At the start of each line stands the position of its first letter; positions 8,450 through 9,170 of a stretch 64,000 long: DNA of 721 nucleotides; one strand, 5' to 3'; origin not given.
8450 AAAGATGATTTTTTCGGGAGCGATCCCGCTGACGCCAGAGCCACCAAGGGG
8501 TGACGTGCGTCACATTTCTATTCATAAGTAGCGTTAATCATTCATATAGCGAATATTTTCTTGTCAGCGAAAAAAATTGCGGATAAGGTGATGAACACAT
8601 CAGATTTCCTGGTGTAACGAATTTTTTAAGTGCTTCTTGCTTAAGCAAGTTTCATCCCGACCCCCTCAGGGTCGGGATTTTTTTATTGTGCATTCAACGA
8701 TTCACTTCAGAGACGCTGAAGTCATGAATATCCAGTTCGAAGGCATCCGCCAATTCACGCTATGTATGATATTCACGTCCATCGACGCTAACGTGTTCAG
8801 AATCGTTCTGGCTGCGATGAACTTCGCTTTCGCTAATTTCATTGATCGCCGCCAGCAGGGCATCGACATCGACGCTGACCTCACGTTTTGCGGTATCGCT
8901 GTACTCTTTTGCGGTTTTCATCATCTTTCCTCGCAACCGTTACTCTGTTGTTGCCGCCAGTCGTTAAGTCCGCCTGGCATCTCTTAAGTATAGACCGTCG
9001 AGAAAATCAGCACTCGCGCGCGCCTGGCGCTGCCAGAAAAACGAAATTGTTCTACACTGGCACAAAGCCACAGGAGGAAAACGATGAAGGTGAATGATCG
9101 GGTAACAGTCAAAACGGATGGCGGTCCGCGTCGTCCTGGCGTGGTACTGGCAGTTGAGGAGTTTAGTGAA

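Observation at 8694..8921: yodD carries an in-frame amber codon at position 54 with conserved coding continuing after it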

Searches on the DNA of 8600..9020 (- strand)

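Call 4: search_dna_similar(query=window:8600-9020:-, collection=ecoli_genomes, mode=near, max_rows=40)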
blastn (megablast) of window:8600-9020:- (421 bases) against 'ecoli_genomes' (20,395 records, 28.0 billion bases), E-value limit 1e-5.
Records with a match: 5338; places in all: 5345; records where one place covers at least 80% of the query: 5335.
Genomes with a match: 5338 of 5426; with a place that covers at least 80% of the query: 5335. Places per genome that has any: lowest 1, median 1, highest 2. On chromosomes: 5343 places; on plasmids: 2.
Best place of each record, by identity: >=99% 5102; 95-99% 234; 90-95% 2.
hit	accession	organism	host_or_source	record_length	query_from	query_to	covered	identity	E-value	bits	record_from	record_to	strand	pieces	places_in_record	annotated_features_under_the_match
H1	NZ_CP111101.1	Escherichia coli strain FRIK1989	Bos taurus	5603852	1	421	100%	100.0%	0e+0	778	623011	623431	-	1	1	yodD: peroxide/acid resistance protein YodD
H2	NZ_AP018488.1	Escherichia coli O157:H7 strain PV15-279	Homo sapiens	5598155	1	421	100%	99.8%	0e+0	773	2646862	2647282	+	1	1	yodD: peroxide/acid resistance protein YodD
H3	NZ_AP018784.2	Escherichia coli strain SK1144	-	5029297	1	421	100%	99.8%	0e+0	773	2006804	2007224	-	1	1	yodD: peroxide/acid resistance protein YodD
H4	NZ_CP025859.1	Escherichia coli strain 504239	Homo sapiens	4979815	1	421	100%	99.8%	0e+0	773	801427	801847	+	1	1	yodD: peroxide/acid resistance protein YodD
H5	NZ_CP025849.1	Escherichia coli strain 600468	Homo sapiens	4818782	1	421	100%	99.8%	0e+0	773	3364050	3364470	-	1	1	yodD: peroxide/acid resistance protein YodD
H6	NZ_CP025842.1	Escherichia coli strain 720632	Homo sapiens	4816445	1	421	100%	99.8%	0e+0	773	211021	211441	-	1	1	yodD: peroxide/acid resistance protein YodD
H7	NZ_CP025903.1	Escherichia coli strain 300709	Homo sapiens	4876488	1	421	100%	99.8%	0e+0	773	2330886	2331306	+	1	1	yodD: peroxide/acid resistance protein YodD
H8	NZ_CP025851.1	Escherichia coli strain 510016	Homo sapiens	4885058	1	421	100%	99.8%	0e+0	773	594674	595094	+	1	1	yodD: peroxide/acid resistance protein YodD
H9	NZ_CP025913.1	Escherichia coli strain 203740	Homo sapiens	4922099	1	421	100%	99.8%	0e+0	773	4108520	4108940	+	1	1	yodD: peroxide/acid resistance protein YodD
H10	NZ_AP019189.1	Escherichia coli strain M217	Homo sapiens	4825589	1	421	100%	99.8%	0e+0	773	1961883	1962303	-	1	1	yodD: peroxide/acid resistance protein YodD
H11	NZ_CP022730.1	Escherichia coli strain SA186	Homo sapiens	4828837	1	421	100%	99.8%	0e+0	773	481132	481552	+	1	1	yodD: peroxide/acid resistance protein YodD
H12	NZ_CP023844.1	Escherichia coli strain 4/1-1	Homo sapiens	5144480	1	421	100%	99.8%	0e+0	773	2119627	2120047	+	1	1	yodD: peroxide/acid resistance protein YodD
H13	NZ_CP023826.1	Escherichia coli strain 4/4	Homo sapiens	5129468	1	421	100%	99.8%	0e+0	773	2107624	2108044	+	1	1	yodD: peroxide/acid resistance protein YodD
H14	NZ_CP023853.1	Escherichia coli strain 2/0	Homo sapiens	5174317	1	421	100%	99.8%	0e+0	773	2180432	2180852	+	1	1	yodD: peroxide/acid resistance protein YodD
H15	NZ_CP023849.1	Escherichia coli strain 4/0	Homo sapiens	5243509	1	421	100%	99.8%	0e+0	773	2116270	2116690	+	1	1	yodD: peroxide/acid resistance protein YodD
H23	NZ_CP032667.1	Escherichia coli str. K-12 substr. MG1655 strain K-12 ...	Laboratory strain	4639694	1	421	100%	99.8%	0e+0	773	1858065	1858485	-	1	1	yodD: peroxide/acid resistance protein YodD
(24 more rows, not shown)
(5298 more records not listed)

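Call 6: get_annotated_region(hit=H1, flank=3000)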
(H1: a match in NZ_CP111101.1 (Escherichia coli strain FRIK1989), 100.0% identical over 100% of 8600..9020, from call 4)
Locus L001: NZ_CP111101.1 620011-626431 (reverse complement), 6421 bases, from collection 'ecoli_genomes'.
description: Escherichia coli strain FRIK1989 chromosome, complete genome
organism: Escherichia coli strain FRIK1989 (NCBI taxid 562)
replicon: chromosome; assembly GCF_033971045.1
host: Bos taurus; source: -; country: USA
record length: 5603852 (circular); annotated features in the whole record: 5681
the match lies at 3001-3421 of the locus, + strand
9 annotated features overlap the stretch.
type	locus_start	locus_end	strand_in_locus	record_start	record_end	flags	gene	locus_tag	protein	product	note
CDS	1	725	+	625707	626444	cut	fliP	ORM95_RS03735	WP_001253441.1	flagellar type III secretion system pore protein FliP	The bacterial flagellar biogenesis protein FliP forms a type III secretion system (T3SS)-type pore required for ...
CDS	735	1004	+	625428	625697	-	fliQ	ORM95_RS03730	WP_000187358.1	flagellar biosynthesis protein FliQ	-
CDS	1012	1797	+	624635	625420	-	fliR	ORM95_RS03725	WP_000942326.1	flagellar biosynthetic protein FliR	-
CDS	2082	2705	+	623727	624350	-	rcsA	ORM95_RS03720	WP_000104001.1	transcriptional regulator RcsA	-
CDS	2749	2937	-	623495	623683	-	dsrB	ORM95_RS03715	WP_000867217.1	protein DsrB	-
CDS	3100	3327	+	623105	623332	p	yodD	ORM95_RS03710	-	peroxide/acid resistance protein YodD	internal stop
CDS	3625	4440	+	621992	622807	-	yedP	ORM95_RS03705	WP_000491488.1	mannosyl-3-phosphoglycerate phosphatase-related protein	-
CDS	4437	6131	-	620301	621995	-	dgcQ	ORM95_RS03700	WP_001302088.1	cellulose biosynthesis regulator diguanylate cyclase DgcQ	-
CDS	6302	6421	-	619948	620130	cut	yodC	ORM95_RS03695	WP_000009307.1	YodC family protein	-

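Call 7: get_annotated_region(hit=H2, flank=1500)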
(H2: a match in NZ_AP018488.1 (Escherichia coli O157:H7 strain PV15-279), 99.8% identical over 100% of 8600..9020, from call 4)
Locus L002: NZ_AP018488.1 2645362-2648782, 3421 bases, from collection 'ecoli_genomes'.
description: Escherichia coli O157:H7 strain PV15-279 chromosome, complete genome
organism: Escherichia coli O157:H7 strain PV15-279 (NCBI taxid 83334)
replicon: chromosome; assembly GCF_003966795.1
host: Homo sapiens; source: -; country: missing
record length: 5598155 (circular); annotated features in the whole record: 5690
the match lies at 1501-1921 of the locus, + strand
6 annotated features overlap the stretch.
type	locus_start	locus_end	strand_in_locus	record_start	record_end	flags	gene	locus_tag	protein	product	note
CDS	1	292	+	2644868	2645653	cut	fliR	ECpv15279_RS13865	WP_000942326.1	flagellar biosynthetic protein FliR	-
CDS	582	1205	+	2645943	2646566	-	rcsA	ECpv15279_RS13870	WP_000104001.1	transcriptional regulator RcsA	-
CDS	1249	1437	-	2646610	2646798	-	dsrB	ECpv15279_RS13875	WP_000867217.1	protein DsrB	-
CDS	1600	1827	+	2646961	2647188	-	yodD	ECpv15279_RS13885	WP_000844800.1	peroxide/acid resistance protein YodD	-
CDS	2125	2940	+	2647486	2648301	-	yedP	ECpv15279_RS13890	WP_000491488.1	mannosyl-3-phosphoglycerate phosphatase-related protein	-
CDS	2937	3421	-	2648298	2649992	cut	dgcQ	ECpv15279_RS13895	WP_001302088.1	cellulose biosynthesis regulator diguanylate cyclase DgcQ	-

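Call 8: get_annotated_region(hit=H23, flank=1500)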
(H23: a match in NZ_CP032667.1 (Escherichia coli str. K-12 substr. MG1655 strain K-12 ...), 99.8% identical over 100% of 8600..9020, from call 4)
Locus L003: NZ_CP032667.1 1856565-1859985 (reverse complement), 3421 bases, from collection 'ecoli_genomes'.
description: Escherichia coli str. K-12 substr. MG1655 strain K-12 chromosome, complete genome
organism: Escherichia coli str. K-12 substr. MG1655 strain K-12 substr. MG1655 (NCBI taxid 511145)
replicon: chromosome; assembly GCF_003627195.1
host: -; source: Laboratory strain; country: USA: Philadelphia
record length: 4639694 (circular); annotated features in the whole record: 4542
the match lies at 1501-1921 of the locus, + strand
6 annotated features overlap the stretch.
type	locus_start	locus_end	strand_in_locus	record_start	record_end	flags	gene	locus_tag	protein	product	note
CDS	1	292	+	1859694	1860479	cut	fliR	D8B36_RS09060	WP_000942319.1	flagellar biosynthetic protein FliR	-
CDS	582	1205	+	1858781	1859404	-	rcsA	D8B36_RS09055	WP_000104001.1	transcriptional regulator RcsA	-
CDS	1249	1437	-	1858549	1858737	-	dsrB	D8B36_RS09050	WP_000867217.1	protein DsrB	-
CDS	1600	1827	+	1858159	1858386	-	yodD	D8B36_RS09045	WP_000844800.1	peroxide/acid resistance protein YodD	-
CDS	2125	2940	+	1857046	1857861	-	yedP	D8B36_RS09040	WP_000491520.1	mannosyl-3-phosphoglycerate phosphatase-related protein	-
CDS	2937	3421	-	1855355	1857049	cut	dgcQ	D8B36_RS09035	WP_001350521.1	cellulose biosynthesis regulator diguanylate cyclase DgcQ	-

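Call 11: search_dna_similar(query=window:8741-8781:-, collection=ecoli_genomes, mode=near, max_rows=30, max_evalue=0.01)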
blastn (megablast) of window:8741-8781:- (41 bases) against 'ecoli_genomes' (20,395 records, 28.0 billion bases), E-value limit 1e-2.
Records with a match: 1; places in all: 1; records where one place covers at least 80% of the query: 1.
Genomes with a match: 1 of 5426; with a place that covers at least 80% of the query: 1. Places per genome that has any: lowest 1, median 1, highest 1. On chromosomes: 1 places; on plasmids: 0.
Best place of each record, by identity: >=99% 1.
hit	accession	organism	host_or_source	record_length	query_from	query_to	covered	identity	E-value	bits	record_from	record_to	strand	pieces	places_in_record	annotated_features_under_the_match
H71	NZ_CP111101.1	Escherichia coli strain FRIK1989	Bos taurus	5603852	1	41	100%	100.0%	3e-12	77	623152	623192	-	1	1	yodD: peroxide/acid resistance protein YodD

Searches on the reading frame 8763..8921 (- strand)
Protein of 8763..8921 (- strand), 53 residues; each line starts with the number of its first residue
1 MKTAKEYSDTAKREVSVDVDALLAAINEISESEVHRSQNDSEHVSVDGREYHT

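Call 42: list_cluster_members(proteins=[window:8763-8921:-, window:8763-8924:-, window:8763-8936:-, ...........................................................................])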
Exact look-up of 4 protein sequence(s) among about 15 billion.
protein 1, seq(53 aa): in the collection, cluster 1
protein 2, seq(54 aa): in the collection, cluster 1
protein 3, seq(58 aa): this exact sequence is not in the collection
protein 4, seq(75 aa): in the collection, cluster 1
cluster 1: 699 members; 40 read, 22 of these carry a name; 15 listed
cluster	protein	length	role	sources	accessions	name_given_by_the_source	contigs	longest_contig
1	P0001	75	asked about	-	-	peroxide/acid resistance protein YodD [Escherichia coli] | Protein of unknown function (DUF2525). | Uncharacterized protein YodD n=61 Tax=Enterobacterales TaxID=91347 RepID=YODD_ECOLI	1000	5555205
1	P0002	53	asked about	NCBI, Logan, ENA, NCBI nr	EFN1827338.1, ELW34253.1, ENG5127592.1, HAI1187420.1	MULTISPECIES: DUF2525 domain-containing protein [Enterobacteriaceae]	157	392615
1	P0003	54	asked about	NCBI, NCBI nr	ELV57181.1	hypothetical protein EC991793_2657 [Escherichia coli 99.1793]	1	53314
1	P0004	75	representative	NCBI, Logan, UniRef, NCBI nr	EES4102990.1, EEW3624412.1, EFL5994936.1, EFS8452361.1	peroxide/acid resistance protein YodD [Escherichia coli] | peroxide/acid resistance protein YodD n=1 Tax=Escherichia coli TaxID=562 ...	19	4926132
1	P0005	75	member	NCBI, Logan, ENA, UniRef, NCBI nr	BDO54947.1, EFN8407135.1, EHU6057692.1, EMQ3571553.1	TPA: peroxide/acid resistance protein YodD [Escherichia coli] | peroxide/acid resistance protein YodD n=1 Tax=Escherichia coli TaxID=562 ... | peroxide/acid resistance protein YodD [Escherichia coli]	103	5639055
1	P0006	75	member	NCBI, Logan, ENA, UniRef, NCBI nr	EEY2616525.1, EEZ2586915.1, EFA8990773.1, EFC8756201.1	peroxide/acid resistance protein YodD [Escherichia coli] | peroxide/acid resistance protein YodD n=1 Tax=Escherichia coli TaxID=562 ...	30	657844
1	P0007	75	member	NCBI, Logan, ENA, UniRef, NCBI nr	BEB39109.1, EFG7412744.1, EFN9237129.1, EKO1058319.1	peroxide/acid resistance protein YodD [Escherichia coli] | peroxide/acid resistance protein YodD n=1 Tax=Escherichia coli TaxID=562 ...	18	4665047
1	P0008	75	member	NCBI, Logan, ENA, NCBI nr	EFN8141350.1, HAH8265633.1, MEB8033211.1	TPA: peroxide/acid resistance protein YodD [Escherichia coli] | DUF2525 domain-containing protein [Escherichia coli]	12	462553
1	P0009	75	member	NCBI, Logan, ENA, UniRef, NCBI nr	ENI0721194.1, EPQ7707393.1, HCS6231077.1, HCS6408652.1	peroxide/acid resistance protein YodD [Escherichia coli O4:H5] | peroxide/acid resistance protein YodD n=1 Tax=Escherichia coli TaxID=562 ... | peroxide/acid resistance protein YodD [Escherichia coli]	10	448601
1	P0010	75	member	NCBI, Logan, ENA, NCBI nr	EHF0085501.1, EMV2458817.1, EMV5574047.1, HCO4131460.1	peroxide/acid resistance protein YodD [Escherichia coli]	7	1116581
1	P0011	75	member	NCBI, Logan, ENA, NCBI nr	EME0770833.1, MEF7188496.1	peroxide/acid resistance protein YodD [Escherichia coli]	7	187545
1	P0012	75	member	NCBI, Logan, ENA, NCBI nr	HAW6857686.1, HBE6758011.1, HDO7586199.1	TPA: peroxide/acid resistance protein YodD [Escherichia coli] | peroxide/acid resistance protein YodD [Escherichia coli]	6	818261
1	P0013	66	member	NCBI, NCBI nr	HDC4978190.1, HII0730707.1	TPA: peroxide/acid resistance protein YodD, partial [Escherichia coli] | peroxide/acid resistance protein YodD [Escherichia coli]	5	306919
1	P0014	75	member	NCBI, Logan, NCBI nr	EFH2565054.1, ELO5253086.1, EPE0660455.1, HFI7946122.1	peroxide/acid resistance protein YodD [Escherichia coli]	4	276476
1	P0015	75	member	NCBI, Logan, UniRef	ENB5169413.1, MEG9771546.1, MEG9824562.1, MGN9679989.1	peroxide/acid resistance protein YodD [Escherichia coli] | peroxide/acid resistance protein YodD n=1 Tax=Escherichia coli TaxID=562 ...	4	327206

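Call 44: find_encoding_contigs(protein=P0002, flank=3000, max_places=10)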
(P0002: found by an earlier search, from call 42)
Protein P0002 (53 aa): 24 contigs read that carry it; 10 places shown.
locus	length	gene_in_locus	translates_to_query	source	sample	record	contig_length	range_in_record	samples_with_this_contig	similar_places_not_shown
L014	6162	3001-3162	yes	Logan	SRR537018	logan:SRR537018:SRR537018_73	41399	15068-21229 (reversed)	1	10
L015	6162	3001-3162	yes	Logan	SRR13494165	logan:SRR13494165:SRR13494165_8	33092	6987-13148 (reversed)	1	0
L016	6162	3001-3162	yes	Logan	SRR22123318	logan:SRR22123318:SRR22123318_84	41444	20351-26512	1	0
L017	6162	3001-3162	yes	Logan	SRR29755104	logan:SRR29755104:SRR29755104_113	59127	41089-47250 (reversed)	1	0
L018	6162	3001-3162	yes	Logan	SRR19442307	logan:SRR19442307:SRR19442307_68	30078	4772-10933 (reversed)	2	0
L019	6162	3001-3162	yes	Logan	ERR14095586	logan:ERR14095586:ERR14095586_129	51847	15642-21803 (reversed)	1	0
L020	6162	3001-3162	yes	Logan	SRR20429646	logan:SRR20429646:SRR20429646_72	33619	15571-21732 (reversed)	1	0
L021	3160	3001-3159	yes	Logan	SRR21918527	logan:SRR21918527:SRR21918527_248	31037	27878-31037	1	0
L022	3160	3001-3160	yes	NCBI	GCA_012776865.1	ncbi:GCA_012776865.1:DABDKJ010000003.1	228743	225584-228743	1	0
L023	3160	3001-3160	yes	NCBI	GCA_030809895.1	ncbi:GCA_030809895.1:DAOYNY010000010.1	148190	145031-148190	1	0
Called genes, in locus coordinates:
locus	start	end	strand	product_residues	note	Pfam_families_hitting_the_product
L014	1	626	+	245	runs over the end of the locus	PF00813:FliP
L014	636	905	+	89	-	PF01313:Bac_export_3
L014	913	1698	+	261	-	PF01311:Bac_export_1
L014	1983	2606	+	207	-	PF00196:GerE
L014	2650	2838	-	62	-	PF10781:DSRB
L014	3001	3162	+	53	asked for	PF10733:DUF2525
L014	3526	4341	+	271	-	PF05116:S6PP (faint), PF08282:Hydrolase_3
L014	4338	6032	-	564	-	PF17151:CHASE7, PF00990:GGDEF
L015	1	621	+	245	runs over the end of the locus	PF00813:FliP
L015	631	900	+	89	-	PF01313:Bac_export_3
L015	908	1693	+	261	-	PF01311:Bac_export_1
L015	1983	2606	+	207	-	PF00196:GerE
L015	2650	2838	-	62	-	PF10781:DSRB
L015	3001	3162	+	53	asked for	PF10733:DUF2525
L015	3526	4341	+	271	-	PF05116:S6PP (faint), PF08282:Hydrolase_3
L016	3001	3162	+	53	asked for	PF10733:DUF2525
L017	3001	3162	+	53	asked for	PF10733:DUF2525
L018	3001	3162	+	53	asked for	PF10733:DUF2525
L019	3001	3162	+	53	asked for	PF10733:DUF2525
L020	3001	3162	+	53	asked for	PF10733:DUF2525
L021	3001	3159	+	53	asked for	PF10733:DUF2525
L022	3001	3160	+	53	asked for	PF10733:DUF2525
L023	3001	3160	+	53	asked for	PF10733:DUF2525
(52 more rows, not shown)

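Call 59: predict_structure(alignment_id=A2)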
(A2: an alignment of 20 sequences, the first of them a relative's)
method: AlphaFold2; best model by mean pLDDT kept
length: 75 residues; sequences in the alignment: 20
mean_pLDDT: 71.3   pTM: 0.57
mean pLDDT of the five models: 71.3, 70.2, 68.0, 63.9, 58.0
residues with pLDDT >= 90: 0; 70-90: 47; 50-70: 13; < 50: 15
segments of 3 or more residues with pLDDT < 50: 1-3, 5-13, 73-75
pLDDT, mean of each block of 10 residues (from residue 1): 44 66 84 71 78 84 84 49
secondary structure, 60 per line:
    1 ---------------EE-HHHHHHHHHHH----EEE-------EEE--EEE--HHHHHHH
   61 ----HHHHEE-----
elements in order: H19-29 E34-36 E44-46 E49-51 H54-60 H65-68
